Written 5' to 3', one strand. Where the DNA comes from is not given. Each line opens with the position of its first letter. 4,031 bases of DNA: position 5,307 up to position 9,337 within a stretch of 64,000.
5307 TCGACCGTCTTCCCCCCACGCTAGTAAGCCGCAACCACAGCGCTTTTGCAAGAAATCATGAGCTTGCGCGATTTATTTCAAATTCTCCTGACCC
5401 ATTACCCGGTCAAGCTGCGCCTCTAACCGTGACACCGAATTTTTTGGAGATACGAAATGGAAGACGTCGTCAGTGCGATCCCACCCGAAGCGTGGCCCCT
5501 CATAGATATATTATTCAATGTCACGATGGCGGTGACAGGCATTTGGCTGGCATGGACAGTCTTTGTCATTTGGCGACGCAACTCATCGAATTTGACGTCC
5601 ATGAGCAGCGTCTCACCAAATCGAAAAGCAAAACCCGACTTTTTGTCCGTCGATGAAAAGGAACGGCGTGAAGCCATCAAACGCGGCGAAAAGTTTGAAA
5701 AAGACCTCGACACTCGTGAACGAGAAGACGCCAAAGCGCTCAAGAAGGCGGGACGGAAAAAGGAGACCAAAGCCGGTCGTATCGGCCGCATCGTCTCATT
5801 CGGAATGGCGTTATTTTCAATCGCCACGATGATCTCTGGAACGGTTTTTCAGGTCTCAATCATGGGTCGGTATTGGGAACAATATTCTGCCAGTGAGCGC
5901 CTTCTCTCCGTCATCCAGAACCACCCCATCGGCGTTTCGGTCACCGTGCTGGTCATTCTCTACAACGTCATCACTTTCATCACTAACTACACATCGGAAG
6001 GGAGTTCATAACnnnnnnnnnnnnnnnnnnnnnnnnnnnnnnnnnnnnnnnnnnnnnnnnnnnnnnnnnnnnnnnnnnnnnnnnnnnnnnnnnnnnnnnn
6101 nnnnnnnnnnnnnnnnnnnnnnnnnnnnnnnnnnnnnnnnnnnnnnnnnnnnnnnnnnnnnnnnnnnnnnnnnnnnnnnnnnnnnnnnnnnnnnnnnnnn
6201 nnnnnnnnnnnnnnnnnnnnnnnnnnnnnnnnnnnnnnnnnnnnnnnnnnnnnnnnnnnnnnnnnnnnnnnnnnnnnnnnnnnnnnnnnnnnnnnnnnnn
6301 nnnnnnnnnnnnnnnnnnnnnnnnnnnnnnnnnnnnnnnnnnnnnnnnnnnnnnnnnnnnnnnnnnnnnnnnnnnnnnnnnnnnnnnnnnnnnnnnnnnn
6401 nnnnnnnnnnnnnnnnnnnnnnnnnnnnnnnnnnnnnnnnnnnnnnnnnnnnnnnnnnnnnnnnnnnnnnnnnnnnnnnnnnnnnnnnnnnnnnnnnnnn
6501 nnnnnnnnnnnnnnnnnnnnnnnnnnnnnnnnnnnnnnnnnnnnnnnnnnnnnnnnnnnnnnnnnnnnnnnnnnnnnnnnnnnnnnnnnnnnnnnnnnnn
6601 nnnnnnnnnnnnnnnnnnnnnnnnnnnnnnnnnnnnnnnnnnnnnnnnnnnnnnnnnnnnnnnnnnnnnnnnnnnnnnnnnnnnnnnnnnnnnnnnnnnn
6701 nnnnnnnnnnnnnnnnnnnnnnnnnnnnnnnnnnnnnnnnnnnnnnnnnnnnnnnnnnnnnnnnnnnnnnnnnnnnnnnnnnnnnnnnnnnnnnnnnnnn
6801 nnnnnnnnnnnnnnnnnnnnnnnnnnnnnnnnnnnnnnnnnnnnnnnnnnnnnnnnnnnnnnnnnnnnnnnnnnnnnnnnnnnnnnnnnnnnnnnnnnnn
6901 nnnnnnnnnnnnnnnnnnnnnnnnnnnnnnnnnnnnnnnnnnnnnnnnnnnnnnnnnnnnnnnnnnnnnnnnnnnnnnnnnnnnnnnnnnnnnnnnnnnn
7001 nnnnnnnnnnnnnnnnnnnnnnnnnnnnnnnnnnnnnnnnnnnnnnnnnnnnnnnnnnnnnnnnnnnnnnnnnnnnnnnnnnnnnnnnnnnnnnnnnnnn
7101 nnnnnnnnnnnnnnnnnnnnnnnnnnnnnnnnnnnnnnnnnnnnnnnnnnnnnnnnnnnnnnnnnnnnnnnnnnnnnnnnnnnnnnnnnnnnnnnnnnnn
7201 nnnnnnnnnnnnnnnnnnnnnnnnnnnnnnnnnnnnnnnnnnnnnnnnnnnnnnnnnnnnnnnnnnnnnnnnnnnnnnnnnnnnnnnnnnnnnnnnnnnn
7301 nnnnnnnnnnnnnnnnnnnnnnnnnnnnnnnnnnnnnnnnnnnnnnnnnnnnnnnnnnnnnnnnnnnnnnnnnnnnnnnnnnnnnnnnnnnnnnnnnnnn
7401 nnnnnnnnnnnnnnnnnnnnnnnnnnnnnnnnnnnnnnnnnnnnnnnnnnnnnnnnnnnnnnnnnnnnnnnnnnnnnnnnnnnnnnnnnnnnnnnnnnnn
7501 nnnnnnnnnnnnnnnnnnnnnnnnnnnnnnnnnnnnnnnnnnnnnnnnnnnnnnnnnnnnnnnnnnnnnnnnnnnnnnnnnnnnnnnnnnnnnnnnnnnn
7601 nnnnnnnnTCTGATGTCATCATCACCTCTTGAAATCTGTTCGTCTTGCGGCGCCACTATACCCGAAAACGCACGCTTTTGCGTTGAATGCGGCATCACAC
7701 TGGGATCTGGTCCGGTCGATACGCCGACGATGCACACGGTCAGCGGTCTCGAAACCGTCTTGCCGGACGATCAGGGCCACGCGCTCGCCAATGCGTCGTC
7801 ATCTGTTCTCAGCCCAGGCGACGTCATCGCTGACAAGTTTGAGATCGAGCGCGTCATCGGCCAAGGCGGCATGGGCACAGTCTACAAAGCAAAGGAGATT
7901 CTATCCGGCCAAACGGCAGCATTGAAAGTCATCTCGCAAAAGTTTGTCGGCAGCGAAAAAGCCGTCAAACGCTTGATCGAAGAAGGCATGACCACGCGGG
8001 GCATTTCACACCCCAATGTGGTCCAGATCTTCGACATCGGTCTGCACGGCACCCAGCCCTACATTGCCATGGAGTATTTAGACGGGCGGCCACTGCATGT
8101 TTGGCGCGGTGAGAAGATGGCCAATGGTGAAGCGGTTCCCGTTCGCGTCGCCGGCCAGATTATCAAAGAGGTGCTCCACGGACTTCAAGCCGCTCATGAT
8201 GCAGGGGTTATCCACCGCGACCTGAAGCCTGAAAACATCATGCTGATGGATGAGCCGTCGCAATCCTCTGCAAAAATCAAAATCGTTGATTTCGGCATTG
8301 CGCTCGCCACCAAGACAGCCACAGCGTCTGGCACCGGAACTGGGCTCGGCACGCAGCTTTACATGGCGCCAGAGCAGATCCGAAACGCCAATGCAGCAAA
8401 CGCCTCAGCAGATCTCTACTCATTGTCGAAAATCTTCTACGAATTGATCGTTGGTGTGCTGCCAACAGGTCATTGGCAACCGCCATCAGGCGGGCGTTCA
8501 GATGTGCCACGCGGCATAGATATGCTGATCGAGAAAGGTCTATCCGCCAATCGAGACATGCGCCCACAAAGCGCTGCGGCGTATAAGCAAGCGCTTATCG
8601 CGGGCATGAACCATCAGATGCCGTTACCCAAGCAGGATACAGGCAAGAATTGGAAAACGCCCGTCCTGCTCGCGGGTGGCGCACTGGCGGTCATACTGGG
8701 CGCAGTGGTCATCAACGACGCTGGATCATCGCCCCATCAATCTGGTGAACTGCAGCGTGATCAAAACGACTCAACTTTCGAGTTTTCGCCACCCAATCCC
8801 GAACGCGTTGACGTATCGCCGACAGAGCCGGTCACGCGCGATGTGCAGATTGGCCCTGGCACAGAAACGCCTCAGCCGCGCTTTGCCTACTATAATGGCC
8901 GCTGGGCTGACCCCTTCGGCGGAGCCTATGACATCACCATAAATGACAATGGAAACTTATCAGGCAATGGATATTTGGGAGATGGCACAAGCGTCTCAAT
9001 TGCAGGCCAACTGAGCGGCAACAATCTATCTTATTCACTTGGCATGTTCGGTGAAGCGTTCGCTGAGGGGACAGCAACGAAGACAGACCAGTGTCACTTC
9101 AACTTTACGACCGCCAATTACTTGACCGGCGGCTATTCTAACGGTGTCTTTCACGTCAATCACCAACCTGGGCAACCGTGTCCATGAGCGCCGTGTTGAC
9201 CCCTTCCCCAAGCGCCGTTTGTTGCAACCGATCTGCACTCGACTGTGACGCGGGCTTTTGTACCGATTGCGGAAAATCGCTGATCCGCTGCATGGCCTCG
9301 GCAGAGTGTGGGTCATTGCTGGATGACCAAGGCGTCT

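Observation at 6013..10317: Three consecutive proteins each carry a zinc-ribbon module (C-terminal on the SPFH protein, N-terminal on the kinase, N-terminal on the FHA protein)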

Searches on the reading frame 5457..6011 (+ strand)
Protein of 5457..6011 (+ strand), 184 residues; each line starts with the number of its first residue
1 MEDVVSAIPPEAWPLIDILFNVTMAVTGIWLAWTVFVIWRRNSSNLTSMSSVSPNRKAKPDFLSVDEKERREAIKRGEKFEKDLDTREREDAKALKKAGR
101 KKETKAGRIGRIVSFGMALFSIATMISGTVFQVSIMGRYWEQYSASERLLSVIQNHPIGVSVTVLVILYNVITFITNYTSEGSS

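Call 3: search_protein_families(library=pfam, proteins=[window:5457-6011:+], max_evalue=1)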
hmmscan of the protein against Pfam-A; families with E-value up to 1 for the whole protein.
window:5457-6011:+ (184 aa): 4 families
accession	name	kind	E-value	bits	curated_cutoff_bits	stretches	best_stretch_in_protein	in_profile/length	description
PF11821.13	ActD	-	0.014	15.5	25.7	1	113-174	50-112/170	Alternative complex III, ActD subunit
PF20990.2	DUF2207_C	-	0.027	14.6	33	1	66-183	101-197/247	Predicted membrane protein (DUF2207) C-terminal domain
PF11660.13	DUF3262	-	0.078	13.7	27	1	20-51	28-59/76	Protein of unknown function (DUF3262)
PF02918.20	Pertussis_S2S3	-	0.22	11.9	27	1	136-164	50-78/109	Pertussis toxin, subunit 2 and 3, C-terminal domain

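Call 7: search_protein_families(library=ncbifam, proteins=[window:5457-6011:+], max_evalue=0.1)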
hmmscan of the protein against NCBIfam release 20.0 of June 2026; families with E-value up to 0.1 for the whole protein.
window:5457-6011:+ (184 aa): 1 family
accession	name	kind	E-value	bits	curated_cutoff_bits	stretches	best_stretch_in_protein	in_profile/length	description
TIGR01605.1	PYST-D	paralog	0.025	14.4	41.4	1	158-176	14-32/55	Plasmodium yoelii subtelomeric family PYST-D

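Call 8: search_protein_families(library=padloc, proteins=[window:5457-6011:+], max_evalue=0.1)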
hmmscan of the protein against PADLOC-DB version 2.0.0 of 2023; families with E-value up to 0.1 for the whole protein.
window:5457-6011:+ (184 aa): 0 families

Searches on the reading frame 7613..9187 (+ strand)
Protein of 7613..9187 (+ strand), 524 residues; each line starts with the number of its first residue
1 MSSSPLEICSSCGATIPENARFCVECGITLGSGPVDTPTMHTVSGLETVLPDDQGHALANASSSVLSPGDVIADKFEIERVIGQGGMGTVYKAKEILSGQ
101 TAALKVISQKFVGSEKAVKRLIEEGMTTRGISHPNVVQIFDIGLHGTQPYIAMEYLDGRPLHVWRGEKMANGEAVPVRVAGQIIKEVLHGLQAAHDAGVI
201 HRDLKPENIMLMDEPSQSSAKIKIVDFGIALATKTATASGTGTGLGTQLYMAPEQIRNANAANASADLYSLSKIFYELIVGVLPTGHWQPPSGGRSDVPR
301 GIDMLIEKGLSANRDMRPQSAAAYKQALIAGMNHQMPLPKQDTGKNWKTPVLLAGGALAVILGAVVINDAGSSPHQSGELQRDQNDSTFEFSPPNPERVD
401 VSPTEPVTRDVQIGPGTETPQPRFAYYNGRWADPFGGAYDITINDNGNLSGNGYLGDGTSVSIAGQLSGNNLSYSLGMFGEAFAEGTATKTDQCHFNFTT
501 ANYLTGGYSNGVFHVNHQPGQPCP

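Call 3: search_protein_families(library=pfam, proteins=[window:7613-9187:+], max_evalue=1)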
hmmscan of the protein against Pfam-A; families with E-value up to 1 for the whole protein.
window:7613-9187:+ (524 aa): 11 families
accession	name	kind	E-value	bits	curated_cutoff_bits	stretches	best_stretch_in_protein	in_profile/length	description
PF00069.31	Pkinase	-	6.1e-44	150.8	31.7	1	76-288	1-200/263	Protein kinase domain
PF07714.23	PK_Tyr_Ser-Thr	-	7.2e-22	78.4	23.1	1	77-283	2-203/258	Protein tyrosine and serine/threonine kinase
PF17667.7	Pkinase_fungal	-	1.6e-08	34.2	24.1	1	184-270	292-378/387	Fungal protein kinase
PF13240.11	Zn_Ribbon_1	-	1.1e-06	28.7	25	1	9-27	2-20/23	zinc-ribbon domain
PF12773.13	DZR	-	0.00018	22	27.3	1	7-27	25-45/45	Double zinc ribbon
PF01636.29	APH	-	0.002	18.4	23.2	1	183-215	154-185/239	Phosphotransferase enzyme family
PF06293.20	Kdo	-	0.002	18.1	21.3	1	169-227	109-166/207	Lipopolysaccharide kinase (Kdo/WaaP) family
PF17032.10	Zn_ribbon_15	-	0.0046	18.2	28.9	1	4-27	50-73/73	zinc-ribbon family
PF13248.11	Zn_ribbon_3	-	0.022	14.6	27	1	9-28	5-24/26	zinc-ribbon domain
PF16919.11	PknG_rubred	-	0.19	12.1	28.5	1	15-38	31-54/74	Protein kinase G rubredoxin domain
PF24463.1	DUF7577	-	0.26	11.4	28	1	9-27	5-23/27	Domain of unknown function (DUF7577)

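Call 7: search_protein_families(library=ncbifam, proteins=[window:7613-9187:+], max_evalue=0.1)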
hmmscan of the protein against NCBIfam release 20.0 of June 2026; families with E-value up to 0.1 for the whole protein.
window:7613-9187:+ (524 aa): 22 families
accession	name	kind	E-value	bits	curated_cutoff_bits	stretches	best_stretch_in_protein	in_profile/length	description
NF033483.0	PknB_PASTA_kin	equivalog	6e-63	213.7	450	1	69-335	2-272/563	Stk1 family PASTA domain-containing Ser/Thr kinase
NF047741.1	antiphage_MADS6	equivalog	1.7e-45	155.7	460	2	179-334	300-463/612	methylation-associated defense system protein kinase MAD6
NF052427.1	StpK7MSMEG_1200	equivalog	1.1e-35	123.2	900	1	75-285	8-209/601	serine/threonine protein kinase StpK7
TIGR03903.1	TOMM_kin_cyc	equivalog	9.9e-30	103.1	705.75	1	99-281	3-185/1267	TOMM system kinase/cyclase fusion protein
NF009651.0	PRK13184.1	equivalog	1.7e-25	89.2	839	1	74-279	2-225/932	serine/threonine-protein kinase PknD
NF038150.1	lanthi_synth_IV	equivalog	3.4e-25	88.5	650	1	69-291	184-402/851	class IV lanthionine synthetase LanL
NF053615.1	SerThrKinAfsKStmc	equivalog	9.6e-20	70.8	1300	1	76-275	15-203/809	protein serine/threonine kinase AfsK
NF038151.1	lanthi_synth_III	equivalog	2.6e-17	62.5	575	1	75-285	221-429/833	class III lanthionine synthetase LanKC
NF033442.0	BREX_PglW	equivalog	2.7e-17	61.8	990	1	67-285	505-710/1391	BREX system serine/threonine kinase PglW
NF043056.1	T4SS_LegK1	equivalog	2.8e-15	55.9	550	1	79-277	76-282/516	Dot/Icm T4SS effector kinase LegK1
NF058632.1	SerThrKinPrkT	equivalog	3.7e-11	42.6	280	1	73-228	20-163/322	serine/threonine protein kinase PrkT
TIGR03724.2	arch_bud32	equivalog_domain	3.3e-06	26.7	125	1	129-240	53-141/193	KEOPS complex kinase/ATPase Bud32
NF011464.0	PRK14879.1-7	equivalog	1.6e-05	24.8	246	1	135-241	69-160/221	Kae1-associated kinase Bud32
NF041408.1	XopAU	subfamily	4.4e-05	23.3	450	1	179-278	329-414/498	XopAU family type III secretion system effector serine/threonine kinase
NF011462.0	PRK14879.1-3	equivalog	9.9e-05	22.2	174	1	151-240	69-138/192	Kae1-associated kinase Bud32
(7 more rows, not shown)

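Call 8: search_protein_families(library=padloc, proteins=[window:7613-9187:+], max_evalue=0.1)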
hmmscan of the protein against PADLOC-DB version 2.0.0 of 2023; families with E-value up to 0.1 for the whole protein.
window:7613-9187:+ (524 aa): 36 families (the best 25 are shown)
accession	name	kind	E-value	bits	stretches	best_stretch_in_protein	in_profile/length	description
PDLC04042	PD-T4-6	-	5e-65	218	1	68-334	3-275/292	-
PDLC04053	PD-T4-6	-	6.6e-57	191.3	1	74-338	9-279/311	-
PDLC04138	mad6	-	1.7e-52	177.2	1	69-290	46-261/659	mads_6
PDLC04054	PD-T4-6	-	3.2e-52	176.1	1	66-351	3-295/347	-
PDLC04061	PD-T4-6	-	1.2e-51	174.8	1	71-334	13-286/510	-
PDLC04060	PD-T4-6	-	9.8e-51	171.1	1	69-284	3-208/486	-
PDLC04043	PD-T4-6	-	2.6e-50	169.8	1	75-323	16-269/452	-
PDLC04047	PD-T4-6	-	4e-50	168.7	1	69-284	5-211/327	-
PDLC04057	PD-T4-6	-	4.9e-49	165.5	1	69-284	3-209/443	-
PDLC04041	PD-T4-6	-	2.1e-48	163.7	1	50-329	8-291/443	-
PDLC04048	PD-T4-6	-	5.5e-48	162.1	1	69-284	5-211/354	-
PDLC01088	C3a189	-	3.6e-46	156.1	1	79-351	2-269/840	kinase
PDLC04039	PD-T4-6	-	1.8e-45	153.8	1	70-328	11-272/458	-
PDLC04052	PD-T4-6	-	3.2e-43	146.7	1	70-346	5-291/496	-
PDLC04040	PD-T4-6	-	3.3e-39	133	1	81-352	1-286/547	-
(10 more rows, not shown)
